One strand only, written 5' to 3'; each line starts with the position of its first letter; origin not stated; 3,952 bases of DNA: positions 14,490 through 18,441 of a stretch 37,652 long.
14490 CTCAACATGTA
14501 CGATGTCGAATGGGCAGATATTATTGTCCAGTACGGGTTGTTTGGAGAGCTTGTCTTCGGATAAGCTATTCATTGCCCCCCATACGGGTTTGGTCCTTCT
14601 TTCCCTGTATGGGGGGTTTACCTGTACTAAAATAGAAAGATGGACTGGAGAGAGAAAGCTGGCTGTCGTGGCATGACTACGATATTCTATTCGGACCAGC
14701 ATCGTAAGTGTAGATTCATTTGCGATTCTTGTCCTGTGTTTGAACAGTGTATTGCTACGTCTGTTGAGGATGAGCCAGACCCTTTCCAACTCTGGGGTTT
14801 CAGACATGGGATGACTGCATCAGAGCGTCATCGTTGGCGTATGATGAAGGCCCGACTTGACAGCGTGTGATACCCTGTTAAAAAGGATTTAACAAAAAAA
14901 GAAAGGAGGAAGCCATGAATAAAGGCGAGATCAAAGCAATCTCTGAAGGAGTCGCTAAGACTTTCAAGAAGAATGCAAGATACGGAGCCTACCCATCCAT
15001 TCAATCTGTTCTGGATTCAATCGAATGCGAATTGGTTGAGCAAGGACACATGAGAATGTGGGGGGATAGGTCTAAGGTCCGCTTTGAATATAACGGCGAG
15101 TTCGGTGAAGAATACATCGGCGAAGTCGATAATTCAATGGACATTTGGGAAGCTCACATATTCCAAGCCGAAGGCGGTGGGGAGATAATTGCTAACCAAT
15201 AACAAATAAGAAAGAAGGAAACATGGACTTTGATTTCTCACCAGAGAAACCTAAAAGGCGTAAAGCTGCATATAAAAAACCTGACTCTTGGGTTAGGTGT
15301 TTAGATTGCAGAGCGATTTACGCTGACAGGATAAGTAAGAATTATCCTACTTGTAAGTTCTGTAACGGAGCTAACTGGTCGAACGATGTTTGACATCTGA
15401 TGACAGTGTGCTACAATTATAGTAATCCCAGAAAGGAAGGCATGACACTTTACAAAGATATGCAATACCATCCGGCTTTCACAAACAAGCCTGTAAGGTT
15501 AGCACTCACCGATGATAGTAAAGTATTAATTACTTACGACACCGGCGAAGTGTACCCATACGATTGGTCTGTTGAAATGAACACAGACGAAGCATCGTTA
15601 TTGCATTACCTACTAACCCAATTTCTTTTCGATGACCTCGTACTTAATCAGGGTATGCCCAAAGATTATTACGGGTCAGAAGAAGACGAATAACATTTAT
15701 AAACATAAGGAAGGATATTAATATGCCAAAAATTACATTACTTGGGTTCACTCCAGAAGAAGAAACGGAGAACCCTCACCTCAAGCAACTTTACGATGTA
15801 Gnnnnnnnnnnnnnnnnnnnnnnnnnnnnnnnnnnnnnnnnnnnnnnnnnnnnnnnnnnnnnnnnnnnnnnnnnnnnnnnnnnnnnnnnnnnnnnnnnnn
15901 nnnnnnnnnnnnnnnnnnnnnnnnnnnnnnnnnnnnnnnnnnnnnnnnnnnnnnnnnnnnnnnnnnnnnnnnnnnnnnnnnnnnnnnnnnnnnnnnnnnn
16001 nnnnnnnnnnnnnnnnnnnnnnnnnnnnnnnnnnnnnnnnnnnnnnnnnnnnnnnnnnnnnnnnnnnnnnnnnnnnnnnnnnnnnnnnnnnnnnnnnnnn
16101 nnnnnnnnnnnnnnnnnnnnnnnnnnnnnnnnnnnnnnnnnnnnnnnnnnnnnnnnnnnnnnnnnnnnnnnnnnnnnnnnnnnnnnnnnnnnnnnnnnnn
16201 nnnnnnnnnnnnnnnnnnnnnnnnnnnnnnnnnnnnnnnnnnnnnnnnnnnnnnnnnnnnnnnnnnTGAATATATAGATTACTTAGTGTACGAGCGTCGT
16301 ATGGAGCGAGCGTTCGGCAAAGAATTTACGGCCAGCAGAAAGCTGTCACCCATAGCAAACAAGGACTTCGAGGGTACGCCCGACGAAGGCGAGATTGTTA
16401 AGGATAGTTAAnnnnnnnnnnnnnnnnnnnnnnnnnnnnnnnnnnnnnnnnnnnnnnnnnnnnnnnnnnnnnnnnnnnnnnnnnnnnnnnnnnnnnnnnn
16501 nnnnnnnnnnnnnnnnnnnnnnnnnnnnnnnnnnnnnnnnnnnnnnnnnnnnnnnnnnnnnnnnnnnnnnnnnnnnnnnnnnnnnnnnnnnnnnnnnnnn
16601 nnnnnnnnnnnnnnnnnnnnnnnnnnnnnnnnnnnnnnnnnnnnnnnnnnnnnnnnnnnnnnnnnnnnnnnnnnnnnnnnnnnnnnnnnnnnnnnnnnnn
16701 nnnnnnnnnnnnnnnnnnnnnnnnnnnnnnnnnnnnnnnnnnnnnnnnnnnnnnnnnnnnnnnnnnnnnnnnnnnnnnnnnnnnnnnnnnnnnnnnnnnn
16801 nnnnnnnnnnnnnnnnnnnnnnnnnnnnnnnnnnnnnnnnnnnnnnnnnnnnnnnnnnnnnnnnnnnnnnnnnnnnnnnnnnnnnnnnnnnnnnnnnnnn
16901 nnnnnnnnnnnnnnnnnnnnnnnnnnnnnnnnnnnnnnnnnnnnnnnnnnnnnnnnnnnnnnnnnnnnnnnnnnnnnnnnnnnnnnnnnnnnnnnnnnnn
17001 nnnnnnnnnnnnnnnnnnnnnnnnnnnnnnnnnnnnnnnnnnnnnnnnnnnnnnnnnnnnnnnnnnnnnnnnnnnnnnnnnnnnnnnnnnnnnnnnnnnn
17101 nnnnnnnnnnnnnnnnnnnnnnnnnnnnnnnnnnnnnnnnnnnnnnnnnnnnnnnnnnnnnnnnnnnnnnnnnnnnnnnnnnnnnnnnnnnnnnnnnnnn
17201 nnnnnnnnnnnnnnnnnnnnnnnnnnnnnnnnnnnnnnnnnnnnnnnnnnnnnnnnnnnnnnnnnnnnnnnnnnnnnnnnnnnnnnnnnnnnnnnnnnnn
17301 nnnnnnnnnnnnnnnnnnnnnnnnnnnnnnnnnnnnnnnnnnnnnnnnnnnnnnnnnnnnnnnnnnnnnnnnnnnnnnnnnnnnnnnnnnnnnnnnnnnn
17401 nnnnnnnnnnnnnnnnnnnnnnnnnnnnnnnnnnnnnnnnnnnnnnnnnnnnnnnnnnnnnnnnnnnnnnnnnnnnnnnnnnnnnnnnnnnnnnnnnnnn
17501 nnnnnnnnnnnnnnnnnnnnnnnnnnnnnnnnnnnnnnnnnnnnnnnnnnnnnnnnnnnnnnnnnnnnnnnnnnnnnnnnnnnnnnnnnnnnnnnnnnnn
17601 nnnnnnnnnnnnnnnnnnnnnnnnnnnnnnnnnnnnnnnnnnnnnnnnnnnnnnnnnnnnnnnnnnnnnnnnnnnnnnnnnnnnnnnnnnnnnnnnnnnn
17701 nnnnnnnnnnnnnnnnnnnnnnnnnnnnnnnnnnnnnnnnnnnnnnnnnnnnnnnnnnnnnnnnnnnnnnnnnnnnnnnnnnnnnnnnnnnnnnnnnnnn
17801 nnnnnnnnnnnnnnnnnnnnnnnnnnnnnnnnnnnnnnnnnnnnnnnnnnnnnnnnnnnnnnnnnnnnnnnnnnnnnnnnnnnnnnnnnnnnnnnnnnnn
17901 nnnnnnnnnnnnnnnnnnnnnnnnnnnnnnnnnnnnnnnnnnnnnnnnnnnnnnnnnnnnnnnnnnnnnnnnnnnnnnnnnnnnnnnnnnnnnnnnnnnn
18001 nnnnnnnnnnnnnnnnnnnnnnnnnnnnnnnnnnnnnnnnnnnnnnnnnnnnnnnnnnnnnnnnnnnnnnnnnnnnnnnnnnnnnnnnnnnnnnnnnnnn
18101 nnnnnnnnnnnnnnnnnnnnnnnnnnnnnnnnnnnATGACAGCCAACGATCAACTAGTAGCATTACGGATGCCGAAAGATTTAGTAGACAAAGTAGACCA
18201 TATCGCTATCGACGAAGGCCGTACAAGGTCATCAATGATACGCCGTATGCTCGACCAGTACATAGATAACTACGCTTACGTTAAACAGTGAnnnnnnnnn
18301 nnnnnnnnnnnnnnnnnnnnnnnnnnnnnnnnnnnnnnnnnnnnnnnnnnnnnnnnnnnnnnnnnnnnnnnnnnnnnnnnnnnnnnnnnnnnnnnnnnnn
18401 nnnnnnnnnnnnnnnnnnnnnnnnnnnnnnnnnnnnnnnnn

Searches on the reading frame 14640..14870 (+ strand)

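Call 99: search_protein_families(library=pfam, proteins=[window:14640-14870:+], max_evalue=0.01)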
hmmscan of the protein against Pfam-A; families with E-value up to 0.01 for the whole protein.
window:14640-14870:+ (76 aa): 1 family
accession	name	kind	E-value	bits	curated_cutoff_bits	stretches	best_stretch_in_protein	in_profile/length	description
PF02467.21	Whib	-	2.7e-08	34.7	23.6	1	3-64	1-63/65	Transcription factor WhiB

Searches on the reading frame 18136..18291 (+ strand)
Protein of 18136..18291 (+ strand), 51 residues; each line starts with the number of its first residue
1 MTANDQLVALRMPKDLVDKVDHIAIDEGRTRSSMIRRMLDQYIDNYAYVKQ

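Call 99: search_protein_families(library=pfam, proteins=[window:18136-18291:+], max_evalue=0.01)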
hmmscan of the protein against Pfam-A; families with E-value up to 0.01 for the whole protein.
window:18136-18291:+ (51 aa): 3 families
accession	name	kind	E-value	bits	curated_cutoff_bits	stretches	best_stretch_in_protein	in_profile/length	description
PF01402.27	RHH_1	-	6.9e-10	39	20.5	1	10-44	4-38/39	Ribbon-helix-helix protein, copG family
PF07878.17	RHH_5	-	0.00013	22.1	26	1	10-44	6-40/43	CopG-like RHH_1 or ribbon-helix-helix domain, RHH_5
PF19891.5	DUF6364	-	0.0094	16.8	27.3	1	9-41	6-38/70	Family of unknown function (DUF6364)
